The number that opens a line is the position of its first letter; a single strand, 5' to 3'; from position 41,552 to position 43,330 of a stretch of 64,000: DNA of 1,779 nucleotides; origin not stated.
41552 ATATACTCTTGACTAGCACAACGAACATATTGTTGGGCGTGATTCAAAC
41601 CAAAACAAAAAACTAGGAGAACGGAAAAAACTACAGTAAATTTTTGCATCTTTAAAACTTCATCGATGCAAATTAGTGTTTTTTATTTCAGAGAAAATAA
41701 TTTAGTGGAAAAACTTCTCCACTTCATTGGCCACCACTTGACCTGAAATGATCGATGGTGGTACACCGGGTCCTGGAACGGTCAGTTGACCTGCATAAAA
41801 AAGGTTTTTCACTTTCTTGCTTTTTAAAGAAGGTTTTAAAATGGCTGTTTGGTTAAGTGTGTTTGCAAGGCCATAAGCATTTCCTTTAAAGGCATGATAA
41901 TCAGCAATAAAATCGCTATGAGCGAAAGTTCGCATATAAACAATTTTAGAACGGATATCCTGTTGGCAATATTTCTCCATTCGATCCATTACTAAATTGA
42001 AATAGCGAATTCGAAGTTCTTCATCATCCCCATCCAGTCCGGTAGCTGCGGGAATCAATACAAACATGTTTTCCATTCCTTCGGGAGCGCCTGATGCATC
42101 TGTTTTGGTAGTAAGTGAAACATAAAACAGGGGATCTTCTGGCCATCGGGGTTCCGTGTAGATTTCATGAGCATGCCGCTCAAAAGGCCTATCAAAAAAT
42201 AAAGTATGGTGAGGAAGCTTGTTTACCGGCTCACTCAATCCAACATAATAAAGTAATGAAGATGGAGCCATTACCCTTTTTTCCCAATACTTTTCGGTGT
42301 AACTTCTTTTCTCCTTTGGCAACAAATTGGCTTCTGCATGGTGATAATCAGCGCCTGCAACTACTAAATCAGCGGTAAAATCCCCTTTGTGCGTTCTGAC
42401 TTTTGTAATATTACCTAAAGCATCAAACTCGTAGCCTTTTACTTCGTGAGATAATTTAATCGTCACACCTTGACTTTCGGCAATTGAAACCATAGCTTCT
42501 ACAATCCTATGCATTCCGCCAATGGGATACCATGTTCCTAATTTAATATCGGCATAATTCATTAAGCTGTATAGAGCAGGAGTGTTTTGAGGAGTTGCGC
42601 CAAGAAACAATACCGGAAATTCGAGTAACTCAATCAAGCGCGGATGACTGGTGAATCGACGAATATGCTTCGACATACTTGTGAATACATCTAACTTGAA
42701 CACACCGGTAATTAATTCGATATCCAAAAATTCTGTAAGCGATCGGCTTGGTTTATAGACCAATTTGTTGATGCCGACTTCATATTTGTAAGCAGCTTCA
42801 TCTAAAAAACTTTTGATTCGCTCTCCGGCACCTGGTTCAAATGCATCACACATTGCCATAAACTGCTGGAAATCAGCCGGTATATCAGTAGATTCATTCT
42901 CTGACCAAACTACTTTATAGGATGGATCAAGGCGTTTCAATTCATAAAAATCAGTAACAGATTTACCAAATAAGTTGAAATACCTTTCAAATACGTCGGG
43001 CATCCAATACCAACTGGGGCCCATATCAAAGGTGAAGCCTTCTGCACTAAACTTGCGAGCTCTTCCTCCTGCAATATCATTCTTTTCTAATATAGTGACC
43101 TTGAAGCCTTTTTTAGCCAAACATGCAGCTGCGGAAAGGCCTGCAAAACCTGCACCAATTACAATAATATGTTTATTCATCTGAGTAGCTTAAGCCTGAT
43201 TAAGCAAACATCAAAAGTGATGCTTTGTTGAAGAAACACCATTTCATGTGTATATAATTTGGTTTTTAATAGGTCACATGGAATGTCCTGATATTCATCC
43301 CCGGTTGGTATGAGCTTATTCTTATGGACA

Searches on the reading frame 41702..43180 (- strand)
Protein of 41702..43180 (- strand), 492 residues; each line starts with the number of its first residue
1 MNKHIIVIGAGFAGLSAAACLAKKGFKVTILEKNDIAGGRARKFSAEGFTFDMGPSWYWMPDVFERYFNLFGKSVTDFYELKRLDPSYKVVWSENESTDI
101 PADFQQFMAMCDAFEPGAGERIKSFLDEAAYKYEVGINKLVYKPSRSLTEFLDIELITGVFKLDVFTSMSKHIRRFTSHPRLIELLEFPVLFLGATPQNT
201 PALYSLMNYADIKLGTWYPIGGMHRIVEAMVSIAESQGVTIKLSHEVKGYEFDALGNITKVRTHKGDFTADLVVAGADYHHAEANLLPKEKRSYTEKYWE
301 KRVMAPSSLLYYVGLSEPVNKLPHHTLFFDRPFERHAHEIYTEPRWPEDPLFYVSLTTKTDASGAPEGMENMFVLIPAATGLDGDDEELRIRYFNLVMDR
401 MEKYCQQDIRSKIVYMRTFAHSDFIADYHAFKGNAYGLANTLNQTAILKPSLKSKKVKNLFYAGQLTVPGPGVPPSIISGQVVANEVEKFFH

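Call 64: find_encoding_contigs(protein=window:41702-43180:-, flank=10000, max_places=8)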
Protein window:41702-43180:- (492 aa): 1 contig read that carries it; 1 place shown.
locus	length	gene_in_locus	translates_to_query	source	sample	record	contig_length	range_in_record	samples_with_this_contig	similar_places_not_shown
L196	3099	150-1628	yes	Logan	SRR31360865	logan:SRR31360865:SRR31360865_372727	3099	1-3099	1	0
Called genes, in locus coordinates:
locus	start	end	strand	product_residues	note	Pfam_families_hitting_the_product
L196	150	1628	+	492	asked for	PF00070:Pyr_redox (faint), PF00890:FAD_binding_2, PF01266:DAO, PF01593:Amino_oxidase, PF01946:Thi4 (weak), PF07992:Pyr_redox_2 (weak), PF12831:FAD_oxidored (weak), PF13450:NAD_binding_8, +4 more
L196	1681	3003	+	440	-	PF05572:Peptidase_M43, PF18962:Por_Secre_tail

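Call 87: find_related_loci(query=window:41702-43180:-, collection=genome_contigs, flank=10000)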
Query window:41702-43180:- (492 aa) in genome_contigs; peptide patterns used: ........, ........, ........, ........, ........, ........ (x = any residue, [..] = any of these).
600 stretches matched a pattern (row limit reached: there are more); 598 encode a relative of the query (tblastn E <= 1e-3); the best 80 are kept; 80 distinct loci.
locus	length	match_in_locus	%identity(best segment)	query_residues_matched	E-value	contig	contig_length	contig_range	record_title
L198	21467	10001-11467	65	1-491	0e+0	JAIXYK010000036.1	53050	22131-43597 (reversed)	MAG: Bacteroidetes bacterium isolate D8_MAG_00011 pond_D8_MAG_00011_000000000032, whole genome shotgun sequence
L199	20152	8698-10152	63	3-489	0e+0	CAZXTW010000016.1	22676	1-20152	MAG TPA_asm: uncultured Roseivirgaceae bacterium isolate SRP135972_co2_271 genome assembly, contig: NODE_1667_length_226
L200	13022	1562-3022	63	1-489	0e+0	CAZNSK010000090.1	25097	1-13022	MAG TPA_asm: uncultured Phaeodactylibacter sp. isolate SRP141376_co5_212 genome assembly, contig: NODE_4671_length_25097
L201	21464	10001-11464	64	2-491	0e+0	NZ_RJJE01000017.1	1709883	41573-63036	Rufibacter immobilis strain MCC P1 NODE_21_length_1709795_cov_245.796951, whole genome shotgun sequence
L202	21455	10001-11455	60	1-487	0e+0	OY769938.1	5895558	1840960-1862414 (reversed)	MAG: Flavobacteriales bacterium isolate 8533b3cd-f90e-4a47-8fbb-482e72fcba36 genome assembly, chromosome: 1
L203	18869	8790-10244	63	3-489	0e+0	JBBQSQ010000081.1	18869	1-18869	MAG: Cytophagales bacterium isolate Co_metawrap_1762 Cmw_1762_k141_16159100_length_18869_cov_11.0000, whole genome shotg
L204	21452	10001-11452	63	4-489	0e+0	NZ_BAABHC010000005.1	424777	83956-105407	Pontibacter saemangeumensis strain JCM 17926 sequence05, whole genome shotgun sequence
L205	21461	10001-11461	62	1-489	0e+0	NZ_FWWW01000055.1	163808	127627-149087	Hymenobacter roseosalivarius DSM 11622, whole genome shotgun sequence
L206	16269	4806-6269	62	2-487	0e+0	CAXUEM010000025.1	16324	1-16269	MAG TPA_asm: uncultured Hymenobacter sp. isolate public_SRR14722176_metawrap_bin.5 genome assembly, contig: public_SRR14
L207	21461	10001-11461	61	3-491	0e+0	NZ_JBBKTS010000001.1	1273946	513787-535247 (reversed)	Pontibacter sp. H259 1, whole genome shotgun sequence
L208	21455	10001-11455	62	3-489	0e+0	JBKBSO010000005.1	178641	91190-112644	MAG: Bacteroidia bacterium isolate 21H_023.bin.39 NODE_5_length_178641_cov_75.637015, whole genome shotgun sequence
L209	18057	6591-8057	63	1-491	0e+0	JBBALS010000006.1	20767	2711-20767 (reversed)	MAG: Flavobacteriales bacterium isolate EUL_069 ctg6-EUL_069, whole genome shotgun sequence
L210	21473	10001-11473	62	1-491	0e+0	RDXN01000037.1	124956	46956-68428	MAG: Cytophagales bacterium isolate PH2015_12D_54_44 PH2015_12D_scaffold_10, whole genome shotgun sequence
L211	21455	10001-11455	61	3-489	0e+0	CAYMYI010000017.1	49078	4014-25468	MAG TPA_asm: uncultured Roseobacteraceae bacterium isolate SRP141376_co5_412 genome assembly, contig: NODE_1567_length_4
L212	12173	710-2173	61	3-491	0e+0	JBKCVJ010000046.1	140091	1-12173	MAG: Sphingobacteriales bacterium isolate samp_2047_semibin_487 samp_2047_625689, whole genome shotgun sequence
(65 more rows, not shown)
